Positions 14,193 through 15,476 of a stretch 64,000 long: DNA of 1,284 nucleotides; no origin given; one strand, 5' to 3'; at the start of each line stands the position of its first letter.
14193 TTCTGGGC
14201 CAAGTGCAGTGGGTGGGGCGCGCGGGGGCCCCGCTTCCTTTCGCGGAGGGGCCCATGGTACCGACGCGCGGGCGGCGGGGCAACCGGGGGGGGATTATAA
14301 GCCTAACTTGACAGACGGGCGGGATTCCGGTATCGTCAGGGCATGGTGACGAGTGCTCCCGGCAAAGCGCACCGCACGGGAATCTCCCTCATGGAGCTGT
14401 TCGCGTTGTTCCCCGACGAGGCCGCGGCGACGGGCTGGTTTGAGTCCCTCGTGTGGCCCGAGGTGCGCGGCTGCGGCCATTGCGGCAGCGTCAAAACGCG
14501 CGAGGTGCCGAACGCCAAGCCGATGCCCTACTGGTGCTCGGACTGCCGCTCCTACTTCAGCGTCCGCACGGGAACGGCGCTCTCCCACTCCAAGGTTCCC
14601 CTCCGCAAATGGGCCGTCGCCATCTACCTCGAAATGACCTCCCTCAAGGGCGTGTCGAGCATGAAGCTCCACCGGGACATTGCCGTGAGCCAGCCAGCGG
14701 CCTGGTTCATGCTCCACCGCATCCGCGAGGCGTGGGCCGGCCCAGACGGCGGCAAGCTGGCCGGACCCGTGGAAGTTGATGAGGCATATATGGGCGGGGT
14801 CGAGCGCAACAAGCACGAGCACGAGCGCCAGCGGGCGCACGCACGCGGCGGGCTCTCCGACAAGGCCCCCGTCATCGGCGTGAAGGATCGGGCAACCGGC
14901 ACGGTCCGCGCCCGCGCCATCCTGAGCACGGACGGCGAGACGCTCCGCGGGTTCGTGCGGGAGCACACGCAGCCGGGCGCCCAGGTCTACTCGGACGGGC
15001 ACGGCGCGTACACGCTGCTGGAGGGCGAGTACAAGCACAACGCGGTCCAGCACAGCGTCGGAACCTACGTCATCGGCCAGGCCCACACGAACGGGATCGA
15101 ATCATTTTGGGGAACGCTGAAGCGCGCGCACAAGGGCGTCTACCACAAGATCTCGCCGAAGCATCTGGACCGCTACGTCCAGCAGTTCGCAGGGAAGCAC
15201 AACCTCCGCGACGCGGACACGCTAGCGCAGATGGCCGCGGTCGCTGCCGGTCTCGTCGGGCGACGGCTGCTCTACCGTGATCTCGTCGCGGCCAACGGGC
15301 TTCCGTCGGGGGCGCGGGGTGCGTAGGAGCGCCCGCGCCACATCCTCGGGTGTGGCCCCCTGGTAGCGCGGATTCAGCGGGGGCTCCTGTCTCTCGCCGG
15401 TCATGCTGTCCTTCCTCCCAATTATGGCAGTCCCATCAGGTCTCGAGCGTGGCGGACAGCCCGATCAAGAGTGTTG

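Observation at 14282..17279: IS1595-family unit with cargo genes, perfect 23-bp inverted repeats and 8-bp target duplication, inserted 110 bp downstream of 5S rRNA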

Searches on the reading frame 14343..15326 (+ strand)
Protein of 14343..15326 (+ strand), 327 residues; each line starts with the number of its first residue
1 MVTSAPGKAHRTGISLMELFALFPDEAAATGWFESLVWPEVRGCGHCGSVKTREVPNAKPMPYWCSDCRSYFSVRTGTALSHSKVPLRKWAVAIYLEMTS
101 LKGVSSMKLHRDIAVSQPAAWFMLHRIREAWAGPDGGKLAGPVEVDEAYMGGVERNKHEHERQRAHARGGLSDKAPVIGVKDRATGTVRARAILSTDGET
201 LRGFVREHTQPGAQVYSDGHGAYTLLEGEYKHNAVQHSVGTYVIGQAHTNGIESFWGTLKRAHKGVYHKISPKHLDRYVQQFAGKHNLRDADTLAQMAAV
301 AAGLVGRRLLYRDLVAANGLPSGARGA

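Call 7: search_protein_families(library=pfam, proteins=[window:14343-15326:+], max_evalue=0.1)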
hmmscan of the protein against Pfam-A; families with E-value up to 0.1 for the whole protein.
window:14343-15326:+ (327 aa): 3 families
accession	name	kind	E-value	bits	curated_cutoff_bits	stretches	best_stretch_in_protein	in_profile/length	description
PF12762.13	DDE_Tnp_IS1595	-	2.2e-39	135.3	27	1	138-283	1-149/153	ISXO2-like transposase domain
PF12760.12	Zn_ribbon_IS1595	-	0.0016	18.8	25.4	1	24-69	1-44/46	Transposase zinc-ribbon domain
PF18571.6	VWA_3_C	-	0.035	14.4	25.8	1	177-195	18-36/47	von Willebrand factor type A C-terminal domain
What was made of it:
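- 14343..15326 (+): IS1595-family DDE transposase, 327 aa, intact. Pfam PF12762 at 2.2e-39 (call 7).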

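Call 9: find_encoding_contigs(protein=window:14343-15326:+, flank=10000, max_places=10)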
Protein window:14343-15326:+ (327 aa): no gene with exactly this product is on record in the collection.

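Call 11: search_protein_families(library=ncbifam, proteins=[window:14343-15326:+], max_evalue=0.1)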
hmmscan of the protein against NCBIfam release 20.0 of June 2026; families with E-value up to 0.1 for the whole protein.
window:14343-15326:+ (327 aa): 2 families
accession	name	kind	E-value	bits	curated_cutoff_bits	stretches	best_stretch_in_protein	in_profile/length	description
NF033547.1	transpos_IS1595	equivalog_domain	1.6e-51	175.2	75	1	82-289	1-215/215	IS1595 family transposase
NF033587.1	transpos_IS6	equivalog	0.00074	19.3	125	0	82-149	5-76/202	IS6 family transposase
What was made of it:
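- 14343..15326 (+): NCBIfam NF033547 at 1.6e-51 (call 11).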

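Call 13: find_homologous_proteins(query=window:14343-15326:+, max_evalue=1e-20)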
Query window:14343-15326:+ (327 aa): 8000 proteins with E <= 1e-20 among 8000 candidates; the best 120 are listed.
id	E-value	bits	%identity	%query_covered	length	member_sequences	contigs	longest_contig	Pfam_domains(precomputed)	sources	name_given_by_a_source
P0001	5.3e-211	718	100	95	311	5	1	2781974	PF12762.14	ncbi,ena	-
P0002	1.2e-187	641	85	100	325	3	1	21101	PF12762.14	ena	-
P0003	1.0e-184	632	84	100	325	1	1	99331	PF12762.14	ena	-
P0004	2.9e-183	627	83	100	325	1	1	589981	PF12762.14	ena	-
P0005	9.1e-183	625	82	100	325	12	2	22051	PF12762.14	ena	-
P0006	1.5e-182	624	83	100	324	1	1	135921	PF12762.14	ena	-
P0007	2.8e-182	624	82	100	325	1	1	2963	PF12762.14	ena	-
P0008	1.4e-181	621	82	100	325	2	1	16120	PF12762.14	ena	-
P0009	1.3e-180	618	82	100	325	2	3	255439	PF12762.14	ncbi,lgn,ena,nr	ncbi:MAG: IS1595 family transposase [Chloroflexota bacterium]|nr:IS1595 family transposase [Chlorofl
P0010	2.7e-177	607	80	100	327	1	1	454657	PF12762.14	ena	-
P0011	1.1e-176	605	82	100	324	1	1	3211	PF12762.14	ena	-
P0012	2.9e-176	604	80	99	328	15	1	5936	PF12762.14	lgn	-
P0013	7.6e-175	599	78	99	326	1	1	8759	PF12762.14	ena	-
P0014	9.0e-175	599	78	99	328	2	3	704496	PF12760.13,PF12762.14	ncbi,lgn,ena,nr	ncbi:MAG: IS1595 family transposase [Chloroflexi bacterium]|nr:IS1595 family transposase [Chloroflex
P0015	5.5e-174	596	78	100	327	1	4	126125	PF12762.14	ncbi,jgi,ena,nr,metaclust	ncbi:MAG: IS1595 family transposase [Chloroflexi bacterium]|nr:IS1595 family transposase [Chloroflex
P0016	5.1e-173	593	82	94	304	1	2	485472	PF12762.14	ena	-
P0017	1.7e-172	591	79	100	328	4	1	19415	PF12762.14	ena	-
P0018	8.0e-172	589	77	100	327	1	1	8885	PF12762.14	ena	-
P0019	1.8e-171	588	78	100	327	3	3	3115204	PF12762.14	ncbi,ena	-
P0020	2.1e-171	588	78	99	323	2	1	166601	PF12762.14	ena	-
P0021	5.1e-171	587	77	100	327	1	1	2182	PF12762.14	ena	-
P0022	5.2e-171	587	83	95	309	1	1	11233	PF12762.14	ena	-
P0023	1.4e-170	585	78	99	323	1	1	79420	PF12762.14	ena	-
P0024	5.3e-170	583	76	99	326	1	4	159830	PF12762.14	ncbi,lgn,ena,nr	ncbi:MAG: IS1595 family transposase [Dehalococcoidia bacterium]|nr:IS1595 family transposase [Dehalo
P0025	6.8e-169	580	77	99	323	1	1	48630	PF12762.14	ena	-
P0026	5.9e-168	576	81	94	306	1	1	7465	PF12762.14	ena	-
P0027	5.1e-166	570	75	100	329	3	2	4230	PF12762.14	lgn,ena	-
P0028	4.2e-162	557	77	94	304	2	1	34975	PF12762.14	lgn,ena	-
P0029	4.0e-158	544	73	97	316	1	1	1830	PF12762.14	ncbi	-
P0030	4.6e-148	511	71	100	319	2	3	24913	PF12760.13,PF12762.14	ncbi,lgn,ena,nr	ncbi:MAG: IS1595 family transposase [Chloroflexi bacterium]|nr:IS1595 family transposase [Chloroflex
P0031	1.5e-146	506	68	100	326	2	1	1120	PF12762.14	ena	-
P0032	2.4e-146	505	69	99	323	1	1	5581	PF12762.14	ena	-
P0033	2.9e-146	505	68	100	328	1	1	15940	PF12762.14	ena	-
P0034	3.5e-146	505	68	100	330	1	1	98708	PF12762.14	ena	-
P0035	4.4e-146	505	68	100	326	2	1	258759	PF12762.14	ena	-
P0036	8.0e-145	500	69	98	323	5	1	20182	PF12762.14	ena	-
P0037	4.8e-144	498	66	100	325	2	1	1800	PF12762.14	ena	-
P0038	2.8e-143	495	67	100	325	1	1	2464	PF12762.14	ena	-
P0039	5.2e-143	494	68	98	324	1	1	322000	PF12762.14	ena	-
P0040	2.2e-142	492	67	99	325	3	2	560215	PF12762.14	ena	-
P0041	3.4e-142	492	67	98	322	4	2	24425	PF12762.14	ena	-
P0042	4.2e-142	491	67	99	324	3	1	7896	PF12760.13,PF12762.14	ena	-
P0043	6.0e-142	491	66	100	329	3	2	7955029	PF12762.14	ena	-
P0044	1.3e-141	490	66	100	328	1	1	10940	PF12762.14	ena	-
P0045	1.4e-141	490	66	99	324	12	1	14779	PF12762.14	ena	-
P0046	2.2e-141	489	66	99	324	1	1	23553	PF12760.13,PF12762.14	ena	-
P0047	2.9e-141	489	67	99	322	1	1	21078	PF12760.13,PF12762.14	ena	-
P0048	9.2e-141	487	66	98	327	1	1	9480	PF12762.14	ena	-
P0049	1.1e-140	487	65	99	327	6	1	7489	PF12762.14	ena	-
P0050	1.2e-140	487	66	100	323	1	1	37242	PF12762.14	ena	-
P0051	1.4e-140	486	67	98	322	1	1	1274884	PF12762.14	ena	-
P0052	2.3e-140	486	65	100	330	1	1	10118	PF12762.14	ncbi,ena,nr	ncbi:MAG: IS1595 family transposase [Gammaproteobacteria bacterium]|nr:IS1595 family transposase [Ga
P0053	2.8e-140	486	66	98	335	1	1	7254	PF12762.14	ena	-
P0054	2.8e-140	486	65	100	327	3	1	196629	PF12760.13,PF12762.14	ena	-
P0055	4.6e-140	485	66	100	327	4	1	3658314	PF12760.13,PF12762.14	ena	-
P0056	7.1e-140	484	66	99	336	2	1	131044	PF12762.14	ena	-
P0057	8.5e-140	484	67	99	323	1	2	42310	PF12762.14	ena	-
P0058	1.3e-139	483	67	98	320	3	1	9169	PF12762.14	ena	-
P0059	1.7e-139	483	66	99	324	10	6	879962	PF12760.13,PF12762.14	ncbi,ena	-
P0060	1.9e-139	483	67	98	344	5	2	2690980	PF12762.14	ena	-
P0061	2.0e-139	483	64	99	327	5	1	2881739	PF12762.14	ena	-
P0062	2.1e-139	483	66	98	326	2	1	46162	PF12762.14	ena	-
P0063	2.1e-139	483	68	97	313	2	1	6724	PF12760.13,PF12762.14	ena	-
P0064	2.3e-139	483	65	99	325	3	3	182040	PF12762.14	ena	-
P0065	3.0e-139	482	69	97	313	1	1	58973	PF12760.13,PF12762.14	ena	-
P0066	3.1e-139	482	66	99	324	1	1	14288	PF12760.13,PF12762.14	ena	-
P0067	5.3e-139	481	65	99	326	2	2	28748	PF12762.14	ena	-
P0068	5.4e-139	481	65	98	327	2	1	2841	PF12762.14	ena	-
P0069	5.5e-139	481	65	100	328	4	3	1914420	PF12762.14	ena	-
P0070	5.7e-139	481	65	99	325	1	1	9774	PF12762.14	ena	-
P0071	6.3e-139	481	66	99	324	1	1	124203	PF12762.14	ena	-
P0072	8.3e-139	481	67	99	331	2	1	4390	PF12760.13,PF12762.14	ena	-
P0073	1.2e-138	480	68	99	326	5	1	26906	PF12760.13,PF12762.14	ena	-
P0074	1.4e-138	480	65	99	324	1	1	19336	PF12760.13,PF12762.14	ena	-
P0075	1.6e-138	480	65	99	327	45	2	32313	PF12762.14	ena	-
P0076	2.1e-138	479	66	98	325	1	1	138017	PF12762.14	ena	-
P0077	2.4e-138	479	65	99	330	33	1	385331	PF12762.14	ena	-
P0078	2.6e-138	479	65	99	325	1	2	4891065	PF12762.14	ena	-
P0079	2.7e-138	479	66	99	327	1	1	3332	PF12762.14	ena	-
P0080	3.5e-138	479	66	98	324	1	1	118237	PF12762.14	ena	-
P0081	3.9e-138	478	65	98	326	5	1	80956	PF12762.14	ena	-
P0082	4.1e-138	478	66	99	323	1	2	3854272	PF12762.14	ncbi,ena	-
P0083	4.9e-138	478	64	99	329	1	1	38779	PF12760.13,PF12762.14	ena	-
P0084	6.8e-138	478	65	98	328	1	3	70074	PF12762.14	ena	-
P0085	7.6e-138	478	66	99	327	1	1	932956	PF12762.14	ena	-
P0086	8.2e-138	477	65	98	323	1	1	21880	PF12760.13,PF12762.14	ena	-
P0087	9.1e-138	477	64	100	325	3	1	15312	PF12760.13,PF12762.14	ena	-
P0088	1.1e-137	477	65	99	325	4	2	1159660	PF12760.13,PF12762.14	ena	-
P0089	1.6e-137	476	64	100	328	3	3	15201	PF12762.14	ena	-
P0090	1.6e-137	476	65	99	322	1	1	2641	PF12762.14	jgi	-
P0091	1.8e-137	476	67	99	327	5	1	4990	PF12760.13,PF12762.14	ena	-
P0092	1.8e-137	476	65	98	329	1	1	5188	PF12762.14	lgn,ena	-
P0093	2.4e-137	476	66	99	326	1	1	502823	PF12762.14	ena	-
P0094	2.4e-137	476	65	98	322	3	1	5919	PF12762.14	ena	-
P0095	3.0e-137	476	66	99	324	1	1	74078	PF12762.14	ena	-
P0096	3.7e-137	475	65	98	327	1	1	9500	PF12762.14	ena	-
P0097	3.9e-137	475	64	100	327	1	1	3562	PF12760.13,PF12762.14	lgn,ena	-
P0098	4.1e-137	475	66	98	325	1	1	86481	PF12762.14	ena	-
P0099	4.6e-137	475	64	99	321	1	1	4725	PF12762.14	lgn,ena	-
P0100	7.6e-137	474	77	80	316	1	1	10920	PF12762.14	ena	-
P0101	9.8e-137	474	63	99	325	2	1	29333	PF12762.14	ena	-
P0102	9.8e-137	474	67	97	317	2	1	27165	PF12762.14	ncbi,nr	ncbi:MAG: IS1595 family transposase [Deltaproteobacteria bacterium]|nr:IS1595 family transposase [De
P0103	1.0e-136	474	65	98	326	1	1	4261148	PF12762.14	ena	-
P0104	1.0e-136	474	65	99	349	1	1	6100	PF12762.14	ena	-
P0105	1.0e-136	474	65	99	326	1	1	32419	PF12762.14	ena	-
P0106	1.1e-136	474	64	100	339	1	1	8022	PF12760.13,PF12762.14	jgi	-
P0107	1.1e-136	474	67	100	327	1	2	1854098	PF12762.14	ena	-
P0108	1.2e-136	474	66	98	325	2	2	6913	PF12762.14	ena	-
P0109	1.2e-136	474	65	100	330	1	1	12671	PF12762.14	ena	-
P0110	1.2e-136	474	64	99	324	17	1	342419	PF12760.13,PF12762.14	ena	-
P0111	1.3e-136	473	64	98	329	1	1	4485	PF12762.14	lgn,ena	-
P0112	1.6e-136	473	67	99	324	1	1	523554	PF12760.13,PF12762.14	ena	-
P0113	1.9e-136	473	63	100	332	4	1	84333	PF12762.14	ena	-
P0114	2.5e-136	473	65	98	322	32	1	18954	PF12760.13,PF12762.14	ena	-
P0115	2.5e-136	473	66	98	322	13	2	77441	PF12762.14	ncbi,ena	-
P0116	3.0e-136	472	65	98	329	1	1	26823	PF12762.14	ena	-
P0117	3.0e-136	472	63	99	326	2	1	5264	PF12762.14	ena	-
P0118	3.2e-136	472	68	97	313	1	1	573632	PF12760.13,PF12762.14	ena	-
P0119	3.2e-136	472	66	99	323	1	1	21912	PF12762.14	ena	-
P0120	3.6e-136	472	64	100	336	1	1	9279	PF12760.13,PF12762.14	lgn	-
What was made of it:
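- On IS1595 family: The precomputed Pfam calls list it for several relatives (call 13).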

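Call 14: find_encoding_contigs(protein=P0001, flank=10000, max_places=10)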
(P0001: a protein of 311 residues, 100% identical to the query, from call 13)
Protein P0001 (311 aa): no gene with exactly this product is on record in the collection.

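Call 15: list_cluster_members(proteins=[P0001])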
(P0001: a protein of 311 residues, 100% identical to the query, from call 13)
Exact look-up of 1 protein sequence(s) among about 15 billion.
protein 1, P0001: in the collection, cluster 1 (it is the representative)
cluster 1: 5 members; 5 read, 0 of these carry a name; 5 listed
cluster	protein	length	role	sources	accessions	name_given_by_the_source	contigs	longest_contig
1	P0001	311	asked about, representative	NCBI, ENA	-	-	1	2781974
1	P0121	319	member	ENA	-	-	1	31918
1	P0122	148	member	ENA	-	-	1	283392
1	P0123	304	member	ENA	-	-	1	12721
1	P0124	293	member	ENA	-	-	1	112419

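Call 16: find_encoding_contigs(protein=P0002, flank=6000, max_places=4)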
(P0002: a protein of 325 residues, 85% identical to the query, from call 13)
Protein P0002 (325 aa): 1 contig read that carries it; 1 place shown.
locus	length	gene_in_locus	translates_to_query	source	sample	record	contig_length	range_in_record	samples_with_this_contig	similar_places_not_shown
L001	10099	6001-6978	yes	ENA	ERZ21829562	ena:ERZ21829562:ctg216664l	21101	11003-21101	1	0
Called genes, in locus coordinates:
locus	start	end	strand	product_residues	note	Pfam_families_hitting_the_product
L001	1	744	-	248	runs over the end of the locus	PF19866:DUF6339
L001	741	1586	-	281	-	-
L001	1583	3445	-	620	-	-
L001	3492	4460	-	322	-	PF00145:DNA_methylase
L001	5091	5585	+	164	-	-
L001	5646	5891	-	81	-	-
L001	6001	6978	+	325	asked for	PF12762:DDE_Tnp_IS1595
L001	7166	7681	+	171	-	-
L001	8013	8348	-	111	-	-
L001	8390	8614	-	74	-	-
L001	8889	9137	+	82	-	-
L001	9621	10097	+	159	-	?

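Call 17: find_encoding_contigs(protein=P0003, flank=6000, max_places=4)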
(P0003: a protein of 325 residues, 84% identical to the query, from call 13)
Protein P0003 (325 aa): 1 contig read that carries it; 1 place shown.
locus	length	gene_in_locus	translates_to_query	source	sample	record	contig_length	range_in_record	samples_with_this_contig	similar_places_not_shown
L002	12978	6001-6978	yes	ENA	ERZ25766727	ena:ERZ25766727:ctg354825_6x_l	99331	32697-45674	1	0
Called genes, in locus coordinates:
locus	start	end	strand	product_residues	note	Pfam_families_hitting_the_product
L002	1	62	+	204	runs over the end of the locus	-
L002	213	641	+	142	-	PF00903:Glyoxalase (faint)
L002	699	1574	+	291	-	PF02129:Peptidase_S15, PF00135:COesterase (weak), PF01738:DLH (faint), PF20434:BD-FAE, PF07859:Abhydrolase_3, PF00326:Peptidase_S9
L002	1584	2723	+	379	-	PF00296:Bac_luciferase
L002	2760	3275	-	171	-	PF00149:Metallophos (faint), PF12850:Metallophos_2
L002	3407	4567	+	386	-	PF08442:ATP-grasp_2, PF13549:ATP-grasp_5, PF24948:Citrate_synth_N, PF00549:Ligase_CoA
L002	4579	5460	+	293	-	PF02629:CoA_binding, PF13607:Succ_CoA_lig, PF00549:Ligase_CoA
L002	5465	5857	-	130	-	-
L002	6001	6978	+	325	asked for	PF12762:DDE_Tnp_IS1595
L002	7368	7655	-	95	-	-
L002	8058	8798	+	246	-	-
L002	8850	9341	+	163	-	-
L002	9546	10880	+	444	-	PF00919:UPF0004, PF04055:Radical_SAM, PF01938:TRAM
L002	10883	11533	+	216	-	PF00293:NUDIX, PF19368:WHD_AraR, PF21906:WHD_NrtR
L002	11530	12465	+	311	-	PF00296:Bac_luciferase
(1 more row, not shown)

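Call 18: find_encoding_contigs(protein=P0121, flank=6000, max_places=4)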
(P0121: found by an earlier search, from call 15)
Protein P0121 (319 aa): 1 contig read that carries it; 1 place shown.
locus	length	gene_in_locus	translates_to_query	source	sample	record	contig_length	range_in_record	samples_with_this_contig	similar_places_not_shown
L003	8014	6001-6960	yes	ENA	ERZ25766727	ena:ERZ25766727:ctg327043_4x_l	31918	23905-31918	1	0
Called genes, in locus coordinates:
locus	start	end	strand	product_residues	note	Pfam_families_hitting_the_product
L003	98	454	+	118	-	PF11225:DUF3024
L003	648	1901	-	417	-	PF02515:CoA_transf_3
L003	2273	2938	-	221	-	PF00665:rve, PF13610:DDE_Tnp_IS240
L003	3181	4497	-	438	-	PF07690:MFS_1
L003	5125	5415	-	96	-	-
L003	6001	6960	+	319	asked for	PF12762:DDE_Tnp_IS1595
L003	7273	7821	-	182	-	PF13274:SocA_Panacea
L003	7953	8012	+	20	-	?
